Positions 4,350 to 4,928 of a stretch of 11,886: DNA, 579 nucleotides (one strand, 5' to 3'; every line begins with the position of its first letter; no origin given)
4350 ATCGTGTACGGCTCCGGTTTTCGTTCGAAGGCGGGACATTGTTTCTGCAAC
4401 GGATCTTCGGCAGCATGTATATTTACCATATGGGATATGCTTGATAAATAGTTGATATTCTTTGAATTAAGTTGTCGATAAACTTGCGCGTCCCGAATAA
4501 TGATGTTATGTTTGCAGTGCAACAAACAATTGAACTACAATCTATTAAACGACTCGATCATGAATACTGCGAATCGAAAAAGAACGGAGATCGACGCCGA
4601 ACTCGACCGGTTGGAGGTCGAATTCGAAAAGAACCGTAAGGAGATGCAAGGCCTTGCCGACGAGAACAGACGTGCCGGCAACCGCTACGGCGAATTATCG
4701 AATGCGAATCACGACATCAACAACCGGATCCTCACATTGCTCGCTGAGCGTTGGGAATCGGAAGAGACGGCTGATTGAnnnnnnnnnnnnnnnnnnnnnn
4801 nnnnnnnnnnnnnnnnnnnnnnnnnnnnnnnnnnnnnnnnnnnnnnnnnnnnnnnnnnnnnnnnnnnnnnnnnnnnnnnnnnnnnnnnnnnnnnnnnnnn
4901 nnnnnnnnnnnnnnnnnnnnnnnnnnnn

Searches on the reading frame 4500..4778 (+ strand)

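Call 3: search_protein_families(library=pfam, proteins=[window:4500-4778:+], max_evalue=0.1)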
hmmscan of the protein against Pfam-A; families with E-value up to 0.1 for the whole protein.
window:4500-4778:+ (92 aa): 2 families
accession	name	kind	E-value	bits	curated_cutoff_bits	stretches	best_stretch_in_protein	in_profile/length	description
PF10473.14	CENP-F_leu_zip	-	0.018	15.5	34.5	1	21-89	54-122/140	Leucine-rich repeats of kinetochore protein Cenp-F/LEK1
PF05377.16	FlaC_arch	-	0.082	13.8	27.8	0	29-56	3-30/55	Flagella accessory protein C (FlaC)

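Call 4: search_protein_families(library=phrogs, proteins=[window:4500-4778:+], max_evalue=0.1)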
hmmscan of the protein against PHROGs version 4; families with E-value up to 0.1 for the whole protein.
window:4500-4778:+ (92 aa): 2 families
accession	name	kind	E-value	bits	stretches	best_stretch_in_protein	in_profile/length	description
phrog_14794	-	unknown function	0.032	15.4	1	12-78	7-73/140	-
phrog_8214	-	transcription regulation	0.06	14.4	0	22-48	74-100/120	Arc-like repressor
